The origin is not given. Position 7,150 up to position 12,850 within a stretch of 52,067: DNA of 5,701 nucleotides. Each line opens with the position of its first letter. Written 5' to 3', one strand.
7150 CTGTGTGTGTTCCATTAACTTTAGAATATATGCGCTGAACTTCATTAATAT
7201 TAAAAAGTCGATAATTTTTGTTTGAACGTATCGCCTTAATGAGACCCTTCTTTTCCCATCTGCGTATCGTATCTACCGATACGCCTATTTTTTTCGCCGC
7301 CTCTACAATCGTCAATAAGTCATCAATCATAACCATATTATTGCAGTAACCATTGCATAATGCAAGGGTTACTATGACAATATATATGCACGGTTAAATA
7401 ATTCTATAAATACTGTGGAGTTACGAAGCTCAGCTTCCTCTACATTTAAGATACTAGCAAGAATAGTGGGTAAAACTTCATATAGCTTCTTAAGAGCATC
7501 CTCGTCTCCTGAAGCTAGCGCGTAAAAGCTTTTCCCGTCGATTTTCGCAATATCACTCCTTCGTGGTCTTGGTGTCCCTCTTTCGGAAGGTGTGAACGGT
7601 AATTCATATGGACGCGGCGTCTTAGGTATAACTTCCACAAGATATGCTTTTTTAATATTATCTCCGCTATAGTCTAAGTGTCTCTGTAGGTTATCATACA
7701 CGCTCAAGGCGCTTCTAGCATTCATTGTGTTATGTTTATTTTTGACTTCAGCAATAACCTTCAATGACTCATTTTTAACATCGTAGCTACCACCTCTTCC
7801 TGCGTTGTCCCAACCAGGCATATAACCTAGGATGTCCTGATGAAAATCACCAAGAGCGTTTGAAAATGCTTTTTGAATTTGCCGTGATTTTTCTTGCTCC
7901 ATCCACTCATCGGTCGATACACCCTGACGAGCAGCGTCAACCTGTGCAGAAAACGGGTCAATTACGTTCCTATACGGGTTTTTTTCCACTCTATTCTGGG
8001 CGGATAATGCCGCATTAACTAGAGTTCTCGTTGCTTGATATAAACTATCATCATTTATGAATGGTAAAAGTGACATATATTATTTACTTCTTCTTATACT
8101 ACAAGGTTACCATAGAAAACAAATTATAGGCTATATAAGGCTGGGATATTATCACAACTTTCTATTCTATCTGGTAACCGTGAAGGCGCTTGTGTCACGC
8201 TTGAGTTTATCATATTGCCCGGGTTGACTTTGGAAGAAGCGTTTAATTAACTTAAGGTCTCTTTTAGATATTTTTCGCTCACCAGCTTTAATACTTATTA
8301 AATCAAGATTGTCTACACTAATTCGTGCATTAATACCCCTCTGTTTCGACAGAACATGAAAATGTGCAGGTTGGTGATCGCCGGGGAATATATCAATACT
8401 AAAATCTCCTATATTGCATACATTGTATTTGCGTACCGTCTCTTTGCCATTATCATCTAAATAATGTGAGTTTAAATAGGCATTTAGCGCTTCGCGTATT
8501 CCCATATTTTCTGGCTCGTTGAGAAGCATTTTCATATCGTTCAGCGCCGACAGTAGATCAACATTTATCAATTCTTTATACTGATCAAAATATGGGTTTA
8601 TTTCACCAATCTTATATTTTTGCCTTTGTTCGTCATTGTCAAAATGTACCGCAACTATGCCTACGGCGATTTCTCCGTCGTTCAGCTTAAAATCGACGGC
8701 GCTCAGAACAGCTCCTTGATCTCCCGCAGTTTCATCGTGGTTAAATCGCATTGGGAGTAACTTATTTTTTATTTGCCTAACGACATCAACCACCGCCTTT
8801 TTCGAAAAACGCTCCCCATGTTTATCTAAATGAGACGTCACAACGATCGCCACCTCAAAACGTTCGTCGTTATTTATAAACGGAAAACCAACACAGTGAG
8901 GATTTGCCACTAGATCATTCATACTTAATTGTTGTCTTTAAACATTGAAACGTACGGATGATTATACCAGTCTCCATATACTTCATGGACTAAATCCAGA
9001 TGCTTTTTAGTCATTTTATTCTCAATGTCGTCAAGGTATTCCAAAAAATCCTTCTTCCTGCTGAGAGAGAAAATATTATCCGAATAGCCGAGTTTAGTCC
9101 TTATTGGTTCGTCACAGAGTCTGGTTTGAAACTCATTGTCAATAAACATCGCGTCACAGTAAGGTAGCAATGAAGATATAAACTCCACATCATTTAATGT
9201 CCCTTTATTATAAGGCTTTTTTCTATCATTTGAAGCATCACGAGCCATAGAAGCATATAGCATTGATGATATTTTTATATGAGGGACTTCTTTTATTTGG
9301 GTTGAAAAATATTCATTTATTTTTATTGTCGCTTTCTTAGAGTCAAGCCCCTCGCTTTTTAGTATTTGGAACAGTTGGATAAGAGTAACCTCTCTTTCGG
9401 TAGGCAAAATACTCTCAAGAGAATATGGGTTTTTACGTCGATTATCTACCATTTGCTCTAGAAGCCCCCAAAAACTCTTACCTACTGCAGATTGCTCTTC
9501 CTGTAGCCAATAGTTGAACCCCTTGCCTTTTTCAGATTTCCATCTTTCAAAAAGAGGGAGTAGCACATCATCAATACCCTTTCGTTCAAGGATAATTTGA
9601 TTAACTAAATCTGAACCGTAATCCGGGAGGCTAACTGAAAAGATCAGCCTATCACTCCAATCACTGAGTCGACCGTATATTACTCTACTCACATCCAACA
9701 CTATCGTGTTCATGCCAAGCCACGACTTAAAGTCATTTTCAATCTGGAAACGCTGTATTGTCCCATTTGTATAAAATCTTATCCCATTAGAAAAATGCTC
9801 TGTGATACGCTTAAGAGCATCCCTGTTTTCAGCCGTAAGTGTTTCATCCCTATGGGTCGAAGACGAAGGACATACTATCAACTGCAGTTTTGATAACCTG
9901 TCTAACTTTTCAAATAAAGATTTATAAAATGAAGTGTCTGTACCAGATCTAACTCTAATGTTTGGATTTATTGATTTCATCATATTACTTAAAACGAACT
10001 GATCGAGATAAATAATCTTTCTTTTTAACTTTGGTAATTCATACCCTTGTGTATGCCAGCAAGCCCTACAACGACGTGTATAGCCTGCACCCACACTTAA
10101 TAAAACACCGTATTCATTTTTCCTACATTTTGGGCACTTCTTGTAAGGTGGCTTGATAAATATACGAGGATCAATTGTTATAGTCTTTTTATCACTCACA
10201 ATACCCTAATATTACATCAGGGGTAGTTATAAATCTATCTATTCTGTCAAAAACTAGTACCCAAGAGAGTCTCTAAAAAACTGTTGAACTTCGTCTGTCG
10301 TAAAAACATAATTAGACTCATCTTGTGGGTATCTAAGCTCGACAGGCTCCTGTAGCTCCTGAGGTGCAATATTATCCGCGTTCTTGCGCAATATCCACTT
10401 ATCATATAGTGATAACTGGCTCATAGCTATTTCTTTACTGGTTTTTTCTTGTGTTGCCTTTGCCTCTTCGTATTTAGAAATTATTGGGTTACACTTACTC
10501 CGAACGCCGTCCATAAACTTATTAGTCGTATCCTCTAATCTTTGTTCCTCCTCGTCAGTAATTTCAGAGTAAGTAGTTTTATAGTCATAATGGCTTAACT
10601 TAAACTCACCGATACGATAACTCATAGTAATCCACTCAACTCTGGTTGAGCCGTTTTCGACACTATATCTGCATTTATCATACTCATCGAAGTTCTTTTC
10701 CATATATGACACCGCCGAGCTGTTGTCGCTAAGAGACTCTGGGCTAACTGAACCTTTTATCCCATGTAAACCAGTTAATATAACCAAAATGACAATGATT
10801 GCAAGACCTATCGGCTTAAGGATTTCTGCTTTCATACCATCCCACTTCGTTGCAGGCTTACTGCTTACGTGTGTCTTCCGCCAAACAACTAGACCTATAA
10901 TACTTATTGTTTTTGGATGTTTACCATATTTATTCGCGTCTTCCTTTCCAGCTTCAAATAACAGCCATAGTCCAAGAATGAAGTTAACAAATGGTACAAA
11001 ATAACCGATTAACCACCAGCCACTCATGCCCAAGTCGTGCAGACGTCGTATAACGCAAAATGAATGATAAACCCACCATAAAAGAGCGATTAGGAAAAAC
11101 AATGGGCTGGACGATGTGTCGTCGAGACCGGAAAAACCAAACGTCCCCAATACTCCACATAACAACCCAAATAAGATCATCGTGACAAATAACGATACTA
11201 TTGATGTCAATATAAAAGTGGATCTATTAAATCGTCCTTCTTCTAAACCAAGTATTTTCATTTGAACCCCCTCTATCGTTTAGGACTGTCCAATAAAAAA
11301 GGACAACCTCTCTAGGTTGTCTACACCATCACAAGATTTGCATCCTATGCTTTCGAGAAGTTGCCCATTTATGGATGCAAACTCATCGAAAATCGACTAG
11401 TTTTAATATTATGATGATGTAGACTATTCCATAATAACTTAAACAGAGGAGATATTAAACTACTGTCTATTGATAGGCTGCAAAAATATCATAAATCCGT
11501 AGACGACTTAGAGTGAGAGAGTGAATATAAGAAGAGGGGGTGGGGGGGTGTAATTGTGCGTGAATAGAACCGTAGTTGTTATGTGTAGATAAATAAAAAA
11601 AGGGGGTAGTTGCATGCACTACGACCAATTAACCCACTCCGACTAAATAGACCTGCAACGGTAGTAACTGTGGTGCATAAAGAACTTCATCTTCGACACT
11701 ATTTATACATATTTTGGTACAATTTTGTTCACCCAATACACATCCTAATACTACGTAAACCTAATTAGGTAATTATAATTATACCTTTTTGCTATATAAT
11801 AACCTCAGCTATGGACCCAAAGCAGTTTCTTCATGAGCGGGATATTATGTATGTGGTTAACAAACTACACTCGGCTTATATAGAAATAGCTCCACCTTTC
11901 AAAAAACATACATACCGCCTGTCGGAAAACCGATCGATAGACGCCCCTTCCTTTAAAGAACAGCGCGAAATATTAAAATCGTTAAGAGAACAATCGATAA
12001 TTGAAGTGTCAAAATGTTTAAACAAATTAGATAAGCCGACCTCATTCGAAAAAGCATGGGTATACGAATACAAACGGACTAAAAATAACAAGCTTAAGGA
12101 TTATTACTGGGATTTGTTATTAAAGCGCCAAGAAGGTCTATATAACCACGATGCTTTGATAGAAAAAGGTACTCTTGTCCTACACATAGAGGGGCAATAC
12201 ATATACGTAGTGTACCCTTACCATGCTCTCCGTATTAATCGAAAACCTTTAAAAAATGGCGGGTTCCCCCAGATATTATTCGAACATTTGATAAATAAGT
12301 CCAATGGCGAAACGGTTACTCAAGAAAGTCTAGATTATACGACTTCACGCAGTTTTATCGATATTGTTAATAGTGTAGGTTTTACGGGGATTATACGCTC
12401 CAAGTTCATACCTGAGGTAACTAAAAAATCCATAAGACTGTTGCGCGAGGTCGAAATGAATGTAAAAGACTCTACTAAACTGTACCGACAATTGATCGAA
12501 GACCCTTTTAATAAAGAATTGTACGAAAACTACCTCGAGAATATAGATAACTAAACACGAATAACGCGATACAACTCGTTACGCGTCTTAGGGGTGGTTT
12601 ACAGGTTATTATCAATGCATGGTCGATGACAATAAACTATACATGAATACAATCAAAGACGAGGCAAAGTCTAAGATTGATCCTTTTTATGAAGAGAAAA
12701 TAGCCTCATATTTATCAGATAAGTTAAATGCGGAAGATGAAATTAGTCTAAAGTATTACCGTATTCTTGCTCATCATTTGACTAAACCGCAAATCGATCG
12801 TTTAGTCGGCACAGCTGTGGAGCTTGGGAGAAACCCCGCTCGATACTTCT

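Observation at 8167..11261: Uncharacterised three-gene operon (DUF805 membrane protein / Zn-ribbon protein / unknown-domain-DUF4160 fusion) in the defence slot of a mobile island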

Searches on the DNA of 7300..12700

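Call 68: search_rna_families(source=window, start=7300, end=12700, threshold=evalue, max_evalue=1)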
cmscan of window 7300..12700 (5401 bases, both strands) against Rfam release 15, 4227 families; matches with E-value up to 1: 1.
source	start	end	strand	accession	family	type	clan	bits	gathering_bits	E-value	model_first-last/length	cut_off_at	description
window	11700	11762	-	RF03644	mir-2064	Gene; miRNA;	-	21.3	100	0.43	1-70/70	no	mir-2064 microRNA precursor family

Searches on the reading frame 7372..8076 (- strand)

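Call 4: search_protein_families(library=pfam, proteins=[window:7372-8076:-], max_evalue=0.01)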
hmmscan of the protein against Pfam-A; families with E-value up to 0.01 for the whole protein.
window:7372-8076:- (234 aa): 1 family
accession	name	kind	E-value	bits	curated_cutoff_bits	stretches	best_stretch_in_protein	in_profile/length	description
PF09553.16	RE_Eco47II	-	4.1e-53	180.4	25.9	1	4-210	1-201/202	Eco47II restriction endonuclease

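Call 5: search_protein_families(library=padloc, proteins=[window:7372-8076:-], max_evalue=0.01)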
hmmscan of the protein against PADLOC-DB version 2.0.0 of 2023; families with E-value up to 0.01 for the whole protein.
window:7372-8076:- (234 aa): 1 family
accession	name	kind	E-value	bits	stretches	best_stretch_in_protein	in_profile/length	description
PDLC03470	REase_II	-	7.4e-45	151.6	1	1-230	3-242/266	Type II restriction enzyme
